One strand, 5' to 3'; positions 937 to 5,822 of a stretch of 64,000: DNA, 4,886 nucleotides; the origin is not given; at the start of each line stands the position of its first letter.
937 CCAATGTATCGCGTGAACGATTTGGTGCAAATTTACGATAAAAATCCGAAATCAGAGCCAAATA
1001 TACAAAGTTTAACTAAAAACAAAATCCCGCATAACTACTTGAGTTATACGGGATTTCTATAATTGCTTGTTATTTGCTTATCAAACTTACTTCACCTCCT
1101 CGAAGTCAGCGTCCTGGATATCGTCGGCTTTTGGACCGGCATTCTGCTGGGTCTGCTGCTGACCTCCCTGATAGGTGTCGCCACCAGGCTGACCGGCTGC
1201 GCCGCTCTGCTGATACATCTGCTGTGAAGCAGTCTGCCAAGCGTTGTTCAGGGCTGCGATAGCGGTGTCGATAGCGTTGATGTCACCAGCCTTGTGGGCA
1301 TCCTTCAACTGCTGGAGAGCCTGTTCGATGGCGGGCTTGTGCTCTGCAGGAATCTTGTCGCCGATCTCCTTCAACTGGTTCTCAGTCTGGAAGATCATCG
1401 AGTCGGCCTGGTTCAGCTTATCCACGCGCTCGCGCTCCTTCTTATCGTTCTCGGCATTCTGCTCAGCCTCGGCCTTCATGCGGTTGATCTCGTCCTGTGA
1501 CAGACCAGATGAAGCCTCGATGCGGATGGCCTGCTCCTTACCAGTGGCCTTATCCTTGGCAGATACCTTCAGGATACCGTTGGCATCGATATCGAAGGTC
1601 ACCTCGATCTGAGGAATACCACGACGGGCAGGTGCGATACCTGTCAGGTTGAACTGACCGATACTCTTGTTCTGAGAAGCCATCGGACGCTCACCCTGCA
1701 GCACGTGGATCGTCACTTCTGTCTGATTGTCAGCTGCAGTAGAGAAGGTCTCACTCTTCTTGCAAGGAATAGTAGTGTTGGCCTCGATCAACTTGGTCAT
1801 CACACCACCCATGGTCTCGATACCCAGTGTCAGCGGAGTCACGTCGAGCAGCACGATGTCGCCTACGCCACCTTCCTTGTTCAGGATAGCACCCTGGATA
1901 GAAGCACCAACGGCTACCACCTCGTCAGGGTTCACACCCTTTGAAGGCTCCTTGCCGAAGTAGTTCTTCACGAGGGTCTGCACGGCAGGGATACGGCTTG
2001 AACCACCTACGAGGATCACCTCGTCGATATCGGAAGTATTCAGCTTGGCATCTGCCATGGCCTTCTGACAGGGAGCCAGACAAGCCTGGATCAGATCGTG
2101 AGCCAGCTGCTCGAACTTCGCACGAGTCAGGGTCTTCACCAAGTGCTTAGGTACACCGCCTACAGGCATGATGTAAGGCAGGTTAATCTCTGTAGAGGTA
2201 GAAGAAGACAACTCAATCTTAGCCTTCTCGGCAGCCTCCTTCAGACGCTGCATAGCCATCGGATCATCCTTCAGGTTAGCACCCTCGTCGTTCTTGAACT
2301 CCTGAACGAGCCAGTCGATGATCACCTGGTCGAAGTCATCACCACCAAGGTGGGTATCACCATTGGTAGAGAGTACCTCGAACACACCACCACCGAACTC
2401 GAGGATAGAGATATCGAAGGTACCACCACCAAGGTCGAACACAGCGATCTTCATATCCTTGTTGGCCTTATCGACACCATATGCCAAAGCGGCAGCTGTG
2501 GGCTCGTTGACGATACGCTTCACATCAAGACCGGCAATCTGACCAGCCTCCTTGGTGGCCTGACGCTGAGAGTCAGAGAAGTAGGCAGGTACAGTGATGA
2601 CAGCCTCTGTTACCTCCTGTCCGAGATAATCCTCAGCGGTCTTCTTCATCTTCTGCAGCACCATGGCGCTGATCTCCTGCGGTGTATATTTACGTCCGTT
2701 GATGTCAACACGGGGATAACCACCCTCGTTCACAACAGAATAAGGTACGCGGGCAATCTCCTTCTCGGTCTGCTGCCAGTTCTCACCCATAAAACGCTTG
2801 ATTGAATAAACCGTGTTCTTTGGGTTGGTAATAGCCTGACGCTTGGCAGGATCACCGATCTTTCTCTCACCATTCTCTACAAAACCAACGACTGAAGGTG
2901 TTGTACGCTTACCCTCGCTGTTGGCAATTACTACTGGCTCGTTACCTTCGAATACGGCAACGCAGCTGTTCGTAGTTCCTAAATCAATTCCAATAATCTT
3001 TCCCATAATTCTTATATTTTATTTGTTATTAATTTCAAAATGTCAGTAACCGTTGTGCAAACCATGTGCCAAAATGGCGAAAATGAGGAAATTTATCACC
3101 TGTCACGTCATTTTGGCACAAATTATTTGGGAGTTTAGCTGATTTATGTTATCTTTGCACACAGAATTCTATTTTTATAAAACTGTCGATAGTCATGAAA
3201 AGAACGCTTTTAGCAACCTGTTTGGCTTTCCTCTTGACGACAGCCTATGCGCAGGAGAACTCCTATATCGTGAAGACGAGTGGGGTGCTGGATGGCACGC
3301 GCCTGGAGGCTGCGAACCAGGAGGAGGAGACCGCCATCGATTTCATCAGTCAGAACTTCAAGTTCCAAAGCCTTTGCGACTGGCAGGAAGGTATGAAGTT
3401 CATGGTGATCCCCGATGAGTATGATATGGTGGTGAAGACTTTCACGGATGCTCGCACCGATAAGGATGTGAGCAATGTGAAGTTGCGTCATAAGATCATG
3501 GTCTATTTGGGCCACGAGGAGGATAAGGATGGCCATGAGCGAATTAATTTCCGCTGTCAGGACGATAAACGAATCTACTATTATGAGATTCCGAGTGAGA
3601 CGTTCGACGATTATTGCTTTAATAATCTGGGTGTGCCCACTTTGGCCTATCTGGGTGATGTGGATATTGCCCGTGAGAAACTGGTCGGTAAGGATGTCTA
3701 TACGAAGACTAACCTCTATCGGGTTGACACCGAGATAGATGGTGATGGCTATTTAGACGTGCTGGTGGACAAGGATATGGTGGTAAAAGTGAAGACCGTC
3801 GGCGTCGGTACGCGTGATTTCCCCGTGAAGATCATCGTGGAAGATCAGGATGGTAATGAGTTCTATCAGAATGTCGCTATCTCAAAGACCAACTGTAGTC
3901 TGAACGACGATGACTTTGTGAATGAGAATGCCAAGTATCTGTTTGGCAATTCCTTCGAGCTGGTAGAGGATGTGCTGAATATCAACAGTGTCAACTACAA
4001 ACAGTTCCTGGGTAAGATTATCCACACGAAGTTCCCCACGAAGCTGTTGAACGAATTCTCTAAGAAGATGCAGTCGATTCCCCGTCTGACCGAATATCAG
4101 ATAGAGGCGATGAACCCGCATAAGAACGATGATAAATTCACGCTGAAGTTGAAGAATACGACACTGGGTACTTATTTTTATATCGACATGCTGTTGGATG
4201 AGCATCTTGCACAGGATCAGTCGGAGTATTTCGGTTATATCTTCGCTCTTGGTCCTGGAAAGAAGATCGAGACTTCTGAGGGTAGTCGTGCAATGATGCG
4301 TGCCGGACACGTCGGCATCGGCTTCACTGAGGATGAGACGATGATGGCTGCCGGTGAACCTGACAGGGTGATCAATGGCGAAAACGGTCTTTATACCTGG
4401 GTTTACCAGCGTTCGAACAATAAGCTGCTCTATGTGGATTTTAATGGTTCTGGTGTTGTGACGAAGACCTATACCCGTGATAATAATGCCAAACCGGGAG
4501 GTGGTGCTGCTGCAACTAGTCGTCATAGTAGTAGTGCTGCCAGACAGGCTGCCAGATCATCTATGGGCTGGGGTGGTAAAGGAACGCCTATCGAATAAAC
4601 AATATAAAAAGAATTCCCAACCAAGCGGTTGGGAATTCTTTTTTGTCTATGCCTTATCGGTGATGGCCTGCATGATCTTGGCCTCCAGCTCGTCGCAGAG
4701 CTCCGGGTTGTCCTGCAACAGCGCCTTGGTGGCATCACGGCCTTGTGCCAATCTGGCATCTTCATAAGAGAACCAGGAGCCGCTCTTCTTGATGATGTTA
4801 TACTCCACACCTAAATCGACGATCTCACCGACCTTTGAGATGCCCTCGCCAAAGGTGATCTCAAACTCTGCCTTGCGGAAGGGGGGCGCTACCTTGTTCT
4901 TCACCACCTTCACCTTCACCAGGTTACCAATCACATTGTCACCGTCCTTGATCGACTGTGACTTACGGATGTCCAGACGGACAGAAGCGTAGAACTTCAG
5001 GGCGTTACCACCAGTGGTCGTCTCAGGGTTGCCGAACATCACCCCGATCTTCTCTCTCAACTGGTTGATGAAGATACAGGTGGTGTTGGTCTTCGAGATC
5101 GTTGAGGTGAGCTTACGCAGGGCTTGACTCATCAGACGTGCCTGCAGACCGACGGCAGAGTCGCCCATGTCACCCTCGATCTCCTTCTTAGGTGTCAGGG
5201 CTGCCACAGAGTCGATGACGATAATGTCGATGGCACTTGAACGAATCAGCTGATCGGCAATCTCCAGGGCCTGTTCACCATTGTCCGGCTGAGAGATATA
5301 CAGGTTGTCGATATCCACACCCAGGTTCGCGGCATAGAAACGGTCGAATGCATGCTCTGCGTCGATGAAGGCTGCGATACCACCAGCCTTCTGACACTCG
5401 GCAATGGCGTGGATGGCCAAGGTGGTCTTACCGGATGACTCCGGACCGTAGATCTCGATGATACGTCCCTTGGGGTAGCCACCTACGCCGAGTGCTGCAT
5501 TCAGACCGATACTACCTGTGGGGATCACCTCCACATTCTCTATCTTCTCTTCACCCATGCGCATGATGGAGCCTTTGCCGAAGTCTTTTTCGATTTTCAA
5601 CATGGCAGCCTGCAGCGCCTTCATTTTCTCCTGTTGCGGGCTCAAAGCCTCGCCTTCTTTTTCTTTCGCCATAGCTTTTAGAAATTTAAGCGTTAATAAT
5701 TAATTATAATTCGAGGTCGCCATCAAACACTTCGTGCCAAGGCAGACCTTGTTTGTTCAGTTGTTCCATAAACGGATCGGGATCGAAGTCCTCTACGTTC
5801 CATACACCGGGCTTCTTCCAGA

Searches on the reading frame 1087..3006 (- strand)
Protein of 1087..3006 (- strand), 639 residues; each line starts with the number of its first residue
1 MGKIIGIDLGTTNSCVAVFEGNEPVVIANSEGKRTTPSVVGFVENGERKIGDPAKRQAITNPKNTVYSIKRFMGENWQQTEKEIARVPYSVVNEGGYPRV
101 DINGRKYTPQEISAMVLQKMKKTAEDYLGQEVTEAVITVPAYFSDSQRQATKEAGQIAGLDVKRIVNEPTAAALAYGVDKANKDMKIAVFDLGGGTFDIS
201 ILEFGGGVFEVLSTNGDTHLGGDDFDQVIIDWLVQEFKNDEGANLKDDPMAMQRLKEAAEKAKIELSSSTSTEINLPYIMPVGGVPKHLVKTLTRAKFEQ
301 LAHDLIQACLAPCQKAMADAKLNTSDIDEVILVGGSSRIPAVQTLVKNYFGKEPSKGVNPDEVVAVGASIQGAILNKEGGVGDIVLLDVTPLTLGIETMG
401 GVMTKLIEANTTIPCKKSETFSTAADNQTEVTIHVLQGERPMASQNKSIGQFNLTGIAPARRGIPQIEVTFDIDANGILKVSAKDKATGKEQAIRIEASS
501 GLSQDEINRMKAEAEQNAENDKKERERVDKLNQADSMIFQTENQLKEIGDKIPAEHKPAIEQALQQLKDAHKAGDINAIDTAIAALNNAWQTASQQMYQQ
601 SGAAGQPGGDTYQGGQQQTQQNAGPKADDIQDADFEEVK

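Call 47: search_protein_families(library=pfam, proteins=[window:1087-3006:-], max_evalue=0.0001)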
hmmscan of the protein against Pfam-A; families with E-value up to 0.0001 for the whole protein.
window:1087-3006:- (639 aa): 3 families
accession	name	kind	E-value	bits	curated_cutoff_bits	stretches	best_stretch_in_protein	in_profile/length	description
PF00012.26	HSP70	-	2.8e-257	855.2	20.6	1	4-599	1-599/599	Hsp70 protein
PF06723.19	MreB_Mbl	-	4.2e-16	59.1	27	1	115-370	77-317/327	MreB/Mbl protein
PF14450.12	FtsA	-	1.2e-05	26.1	31.8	0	6-132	2-107/127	Cell division protein FtsA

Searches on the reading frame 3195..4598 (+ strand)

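Call 47: search_protein_families(library=pfam, proteins=[window:3195-4598:+], max_evalue=0.0001)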
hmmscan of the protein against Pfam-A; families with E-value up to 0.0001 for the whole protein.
window:3195-4598:+ (467 aa): 1 family
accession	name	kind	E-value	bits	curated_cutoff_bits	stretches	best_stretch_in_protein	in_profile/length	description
PF14504.11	CAP_assoc_N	-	4.9e-05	23.6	29.3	0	375-433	1-58/140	CAP-associated N-terminal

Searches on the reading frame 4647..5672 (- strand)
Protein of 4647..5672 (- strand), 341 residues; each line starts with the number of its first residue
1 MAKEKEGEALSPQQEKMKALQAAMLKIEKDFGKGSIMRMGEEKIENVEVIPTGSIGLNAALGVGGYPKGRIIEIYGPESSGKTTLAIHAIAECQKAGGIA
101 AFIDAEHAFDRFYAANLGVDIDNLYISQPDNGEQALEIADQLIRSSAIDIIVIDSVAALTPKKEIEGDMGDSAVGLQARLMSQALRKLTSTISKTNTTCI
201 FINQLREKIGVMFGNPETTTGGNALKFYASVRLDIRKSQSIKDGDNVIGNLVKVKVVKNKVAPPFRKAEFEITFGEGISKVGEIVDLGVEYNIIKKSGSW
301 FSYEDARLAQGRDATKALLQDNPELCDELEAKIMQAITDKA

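Call 47: search_protein_families(library=pfam, proteins=[window:4647-5672:-], max_evalue=0.0001)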
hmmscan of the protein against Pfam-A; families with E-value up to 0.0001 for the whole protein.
window:4647-5672:- (341 aa): 5 families
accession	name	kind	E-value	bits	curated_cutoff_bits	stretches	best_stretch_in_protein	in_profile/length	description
PF00154.27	RecA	-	1.6e-140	467.4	27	1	18-279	1-262/262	recA bacterial DNA recombination protein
PF21096.2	RecA_C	-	2e-25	89.1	27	1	282-337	1-56/57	RecA C-terminal domain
PF06745.19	ATPase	-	3.4e-09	36.8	26.6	1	50-234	1-188/231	KaiC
PF08423.17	Rad51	-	4.1e-09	36.5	22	1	47-239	5-213/244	Rad51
PF13479.12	AAA_24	-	3.6e-05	24.1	27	1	72-160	5-77/195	AAA domain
